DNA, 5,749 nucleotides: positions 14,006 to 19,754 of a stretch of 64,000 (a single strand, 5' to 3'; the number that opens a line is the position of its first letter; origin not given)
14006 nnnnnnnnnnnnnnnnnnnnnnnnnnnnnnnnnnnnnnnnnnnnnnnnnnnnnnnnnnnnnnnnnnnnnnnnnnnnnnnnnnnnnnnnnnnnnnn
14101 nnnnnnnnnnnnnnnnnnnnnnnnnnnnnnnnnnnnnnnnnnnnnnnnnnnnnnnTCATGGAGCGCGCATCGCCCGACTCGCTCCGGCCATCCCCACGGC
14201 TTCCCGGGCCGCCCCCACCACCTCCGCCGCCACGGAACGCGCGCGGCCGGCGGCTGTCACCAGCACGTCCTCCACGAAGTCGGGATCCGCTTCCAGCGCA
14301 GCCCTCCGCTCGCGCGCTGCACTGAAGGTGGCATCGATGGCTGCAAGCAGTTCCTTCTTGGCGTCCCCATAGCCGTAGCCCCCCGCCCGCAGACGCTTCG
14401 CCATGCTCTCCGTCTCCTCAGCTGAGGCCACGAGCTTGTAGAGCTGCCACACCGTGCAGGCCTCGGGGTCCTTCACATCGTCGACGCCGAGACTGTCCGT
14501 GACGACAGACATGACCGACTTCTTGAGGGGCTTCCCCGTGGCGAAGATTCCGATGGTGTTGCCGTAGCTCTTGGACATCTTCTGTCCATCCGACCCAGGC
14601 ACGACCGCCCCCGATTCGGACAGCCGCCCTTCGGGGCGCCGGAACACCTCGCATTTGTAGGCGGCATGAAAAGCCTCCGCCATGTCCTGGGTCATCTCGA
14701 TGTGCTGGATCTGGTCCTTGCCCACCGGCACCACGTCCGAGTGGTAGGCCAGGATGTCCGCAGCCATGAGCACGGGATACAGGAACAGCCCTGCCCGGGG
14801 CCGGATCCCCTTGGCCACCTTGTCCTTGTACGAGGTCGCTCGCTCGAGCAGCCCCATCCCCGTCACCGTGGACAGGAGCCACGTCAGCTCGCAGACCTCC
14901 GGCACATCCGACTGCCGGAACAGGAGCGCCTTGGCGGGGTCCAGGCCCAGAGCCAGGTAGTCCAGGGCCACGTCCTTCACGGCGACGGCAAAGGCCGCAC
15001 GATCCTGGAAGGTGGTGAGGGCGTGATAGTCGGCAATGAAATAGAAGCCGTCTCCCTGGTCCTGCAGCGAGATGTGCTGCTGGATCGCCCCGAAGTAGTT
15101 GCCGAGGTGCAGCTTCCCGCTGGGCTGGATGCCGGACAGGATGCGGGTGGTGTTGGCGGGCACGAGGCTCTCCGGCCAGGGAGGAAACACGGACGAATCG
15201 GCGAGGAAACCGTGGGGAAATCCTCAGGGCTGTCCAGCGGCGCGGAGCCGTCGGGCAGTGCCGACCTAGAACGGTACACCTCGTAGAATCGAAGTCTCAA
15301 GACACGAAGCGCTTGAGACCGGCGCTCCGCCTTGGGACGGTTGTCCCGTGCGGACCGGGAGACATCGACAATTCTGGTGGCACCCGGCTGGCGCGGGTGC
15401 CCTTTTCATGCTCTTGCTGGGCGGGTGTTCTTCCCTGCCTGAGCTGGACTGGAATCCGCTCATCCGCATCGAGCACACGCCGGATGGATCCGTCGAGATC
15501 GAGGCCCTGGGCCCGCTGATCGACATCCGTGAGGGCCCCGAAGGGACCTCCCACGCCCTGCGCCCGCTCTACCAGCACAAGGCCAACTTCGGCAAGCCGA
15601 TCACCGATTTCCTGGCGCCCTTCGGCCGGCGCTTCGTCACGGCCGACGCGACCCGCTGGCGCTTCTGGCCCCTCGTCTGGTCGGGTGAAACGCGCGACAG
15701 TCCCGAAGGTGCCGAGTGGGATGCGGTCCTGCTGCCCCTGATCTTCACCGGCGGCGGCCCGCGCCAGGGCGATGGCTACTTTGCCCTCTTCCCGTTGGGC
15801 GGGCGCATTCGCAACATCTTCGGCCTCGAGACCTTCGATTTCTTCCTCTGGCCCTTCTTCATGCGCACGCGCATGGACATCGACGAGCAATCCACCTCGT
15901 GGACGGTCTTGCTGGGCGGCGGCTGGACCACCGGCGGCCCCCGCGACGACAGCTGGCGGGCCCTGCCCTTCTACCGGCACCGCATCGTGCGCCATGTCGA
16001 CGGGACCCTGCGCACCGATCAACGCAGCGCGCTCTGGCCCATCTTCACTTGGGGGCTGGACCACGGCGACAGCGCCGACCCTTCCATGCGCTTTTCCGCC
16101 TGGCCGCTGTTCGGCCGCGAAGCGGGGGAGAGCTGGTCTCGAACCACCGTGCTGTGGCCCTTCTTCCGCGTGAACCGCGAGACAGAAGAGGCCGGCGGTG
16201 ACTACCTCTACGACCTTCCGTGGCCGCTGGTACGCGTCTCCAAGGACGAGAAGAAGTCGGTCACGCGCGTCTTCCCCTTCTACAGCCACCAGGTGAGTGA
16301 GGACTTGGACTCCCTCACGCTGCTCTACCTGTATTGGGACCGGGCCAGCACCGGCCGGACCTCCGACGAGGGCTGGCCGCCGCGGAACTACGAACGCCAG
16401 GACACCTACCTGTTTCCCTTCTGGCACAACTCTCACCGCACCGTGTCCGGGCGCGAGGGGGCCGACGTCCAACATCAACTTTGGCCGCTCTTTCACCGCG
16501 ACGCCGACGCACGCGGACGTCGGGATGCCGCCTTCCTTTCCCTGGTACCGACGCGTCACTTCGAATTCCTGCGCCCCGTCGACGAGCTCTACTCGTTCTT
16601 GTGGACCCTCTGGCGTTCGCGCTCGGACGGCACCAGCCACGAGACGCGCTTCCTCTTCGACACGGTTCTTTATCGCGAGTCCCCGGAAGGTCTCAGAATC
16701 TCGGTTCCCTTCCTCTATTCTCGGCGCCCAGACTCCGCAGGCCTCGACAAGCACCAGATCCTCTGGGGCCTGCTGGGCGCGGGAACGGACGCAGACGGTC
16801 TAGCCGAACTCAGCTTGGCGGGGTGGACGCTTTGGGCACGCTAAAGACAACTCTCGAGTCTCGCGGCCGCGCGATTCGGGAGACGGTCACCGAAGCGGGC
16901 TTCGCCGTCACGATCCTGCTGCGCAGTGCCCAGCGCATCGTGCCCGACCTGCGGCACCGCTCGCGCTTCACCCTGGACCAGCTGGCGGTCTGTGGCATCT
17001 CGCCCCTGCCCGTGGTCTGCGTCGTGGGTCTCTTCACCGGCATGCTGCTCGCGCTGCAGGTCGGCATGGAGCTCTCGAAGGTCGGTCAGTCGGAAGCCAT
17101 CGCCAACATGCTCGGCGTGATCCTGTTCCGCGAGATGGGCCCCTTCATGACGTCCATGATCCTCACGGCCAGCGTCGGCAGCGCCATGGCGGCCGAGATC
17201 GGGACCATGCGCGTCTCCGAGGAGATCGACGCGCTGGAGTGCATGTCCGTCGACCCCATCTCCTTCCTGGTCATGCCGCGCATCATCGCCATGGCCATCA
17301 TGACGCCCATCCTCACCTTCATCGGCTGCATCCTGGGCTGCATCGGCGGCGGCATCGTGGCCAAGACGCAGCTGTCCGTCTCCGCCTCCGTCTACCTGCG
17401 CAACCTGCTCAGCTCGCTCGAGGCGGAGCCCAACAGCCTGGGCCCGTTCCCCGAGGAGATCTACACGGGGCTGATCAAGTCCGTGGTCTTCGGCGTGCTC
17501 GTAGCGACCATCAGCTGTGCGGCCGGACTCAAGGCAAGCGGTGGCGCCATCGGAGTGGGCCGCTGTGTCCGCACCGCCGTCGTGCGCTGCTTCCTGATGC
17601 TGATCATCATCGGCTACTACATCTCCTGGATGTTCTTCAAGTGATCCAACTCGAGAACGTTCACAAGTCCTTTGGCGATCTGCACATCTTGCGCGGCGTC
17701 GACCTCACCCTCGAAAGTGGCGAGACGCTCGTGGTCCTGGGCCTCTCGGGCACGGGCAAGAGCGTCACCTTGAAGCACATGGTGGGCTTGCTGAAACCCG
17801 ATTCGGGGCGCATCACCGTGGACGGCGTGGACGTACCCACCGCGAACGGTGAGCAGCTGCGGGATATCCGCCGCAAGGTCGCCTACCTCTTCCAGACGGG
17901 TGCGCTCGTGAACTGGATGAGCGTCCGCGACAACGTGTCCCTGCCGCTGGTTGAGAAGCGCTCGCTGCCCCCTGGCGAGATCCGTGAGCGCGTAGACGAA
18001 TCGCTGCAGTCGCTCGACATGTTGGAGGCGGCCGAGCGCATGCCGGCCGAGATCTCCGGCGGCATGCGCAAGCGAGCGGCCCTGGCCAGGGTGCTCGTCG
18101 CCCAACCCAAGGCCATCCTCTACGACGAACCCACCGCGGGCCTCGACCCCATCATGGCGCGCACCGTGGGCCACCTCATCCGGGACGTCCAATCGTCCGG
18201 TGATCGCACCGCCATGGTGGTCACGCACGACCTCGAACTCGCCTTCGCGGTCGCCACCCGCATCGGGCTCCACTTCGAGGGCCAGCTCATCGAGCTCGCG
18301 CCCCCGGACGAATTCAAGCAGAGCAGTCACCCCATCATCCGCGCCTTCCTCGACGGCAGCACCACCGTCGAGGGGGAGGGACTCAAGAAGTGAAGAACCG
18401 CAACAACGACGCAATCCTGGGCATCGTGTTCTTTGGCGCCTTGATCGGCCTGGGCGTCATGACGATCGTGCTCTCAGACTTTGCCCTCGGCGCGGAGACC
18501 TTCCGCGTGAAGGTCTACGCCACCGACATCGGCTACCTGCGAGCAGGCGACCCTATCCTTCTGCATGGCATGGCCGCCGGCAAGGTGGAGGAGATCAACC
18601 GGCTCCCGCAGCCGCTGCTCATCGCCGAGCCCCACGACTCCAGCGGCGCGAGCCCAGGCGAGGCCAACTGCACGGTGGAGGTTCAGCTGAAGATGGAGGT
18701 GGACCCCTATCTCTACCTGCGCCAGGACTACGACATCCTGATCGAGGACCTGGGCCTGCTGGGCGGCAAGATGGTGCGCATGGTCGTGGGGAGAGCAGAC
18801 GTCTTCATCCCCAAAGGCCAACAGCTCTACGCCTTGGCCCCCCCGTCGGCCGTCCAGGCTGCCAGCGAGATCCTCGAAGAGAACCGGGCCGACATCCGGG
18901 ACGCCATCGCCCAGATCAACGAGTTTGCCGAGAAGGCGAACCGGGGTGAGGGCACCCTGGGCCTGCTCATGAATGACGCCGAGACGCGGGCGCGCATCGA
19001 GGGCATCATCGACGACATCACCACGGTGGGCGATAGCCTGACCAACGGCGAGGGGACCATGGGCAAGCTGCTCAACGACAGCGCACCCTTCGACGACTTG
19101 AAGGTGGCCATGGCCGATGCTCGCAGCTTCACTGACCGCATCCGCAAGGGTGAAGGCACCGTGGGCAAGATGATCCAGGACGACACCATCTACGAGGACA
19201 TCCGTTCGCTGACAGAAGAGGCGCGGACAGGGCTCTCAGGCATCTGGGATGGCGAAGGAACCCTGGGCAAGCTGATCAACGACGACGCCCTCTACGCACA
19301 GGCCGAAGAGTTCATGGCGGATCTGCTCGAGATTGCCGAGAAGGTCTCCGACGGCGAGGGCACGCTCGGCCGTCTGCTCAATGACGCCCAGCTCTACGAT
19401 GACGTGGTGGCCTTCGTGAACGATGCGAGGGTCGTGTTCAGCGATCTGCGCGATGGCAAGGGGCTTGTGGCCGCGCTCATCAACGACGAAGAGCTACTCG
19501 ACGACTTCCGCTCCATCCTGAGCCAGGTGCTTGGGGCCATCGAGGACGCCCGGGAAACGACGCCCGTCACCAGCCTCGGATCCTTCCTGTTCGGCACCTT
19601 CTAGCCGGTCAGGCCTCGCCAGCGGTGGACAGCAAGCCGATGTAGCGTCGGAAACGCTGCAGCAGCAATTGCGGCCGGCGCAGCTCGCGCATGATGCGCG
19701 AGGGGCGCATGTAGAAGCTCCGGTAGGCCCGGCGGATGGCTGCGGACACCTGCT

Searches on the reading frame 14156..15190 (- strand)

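Call 40: search_protein_families(library=pfam, proteins=[window:14156-15190:-], max_evalue=0.01)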
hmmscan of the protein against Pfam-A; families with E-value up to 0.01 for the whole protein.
window:14156-15190:- (344 aa): 1 family
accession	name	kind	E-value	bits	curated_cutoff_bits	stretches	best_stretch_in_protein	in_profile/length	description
PF00579.31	tRNA-synt_1b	-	2.6e-56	191.5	21.1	1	14-289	5-291/292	tRNA synthetases class I (W and Y)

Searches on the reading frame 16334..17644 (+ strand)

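Call 5: search_protein_families(library=pfam, proteins=[window:16334-17644:+], max_evalue=0.01)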
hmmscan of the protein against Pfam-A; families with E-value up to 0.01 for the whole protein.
window:16334-17644:+ (436 aa): 1 family
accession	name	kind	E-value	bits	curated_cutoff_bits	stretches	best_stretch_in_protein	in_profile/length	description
PF02405.21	MlaE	-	4e-64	216.6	22.5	1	214-432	2-211/212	Permease MlaE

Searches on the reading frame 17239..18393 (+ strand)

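Call 5: search_protein_families(library=pfam, proteins=[window:17239-18393:+], max_evalue=0.01)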
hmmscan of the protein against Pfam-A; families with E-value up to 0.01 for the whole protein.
window:17239-18393:+ (384 aa): 3 families
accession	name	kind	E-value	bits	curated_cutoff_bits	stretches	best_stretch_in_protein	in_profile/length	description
PF00005.33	ABC_tran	-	2.1e-31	109.8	25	1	151-300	1-137/137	ABC transporter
PF13401.12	AAA_22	-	0.00056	20.7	27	1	163-222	7-62/130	AAA domain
PF13304.12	AAA_21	-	0.00072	20.2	27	1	243-334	208-302/304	AAA domain, putative AbiEii toxin, Type IV TA system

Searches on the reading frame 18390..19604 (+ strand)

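Call 5: search_protein_families(library=pfam, proteins=[window:18390-19604:+], max_evalue=0.01)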
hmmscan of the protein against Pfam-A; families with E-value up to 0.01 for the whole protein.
window:18390-19604:+ (404 aa): 1 family
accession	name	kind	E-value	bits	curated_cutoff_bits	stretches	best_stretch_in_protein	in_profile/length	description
PF02470.25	MlaD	-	2.1e-06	28.3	25.1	1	38-131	3-78/81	MlaD protein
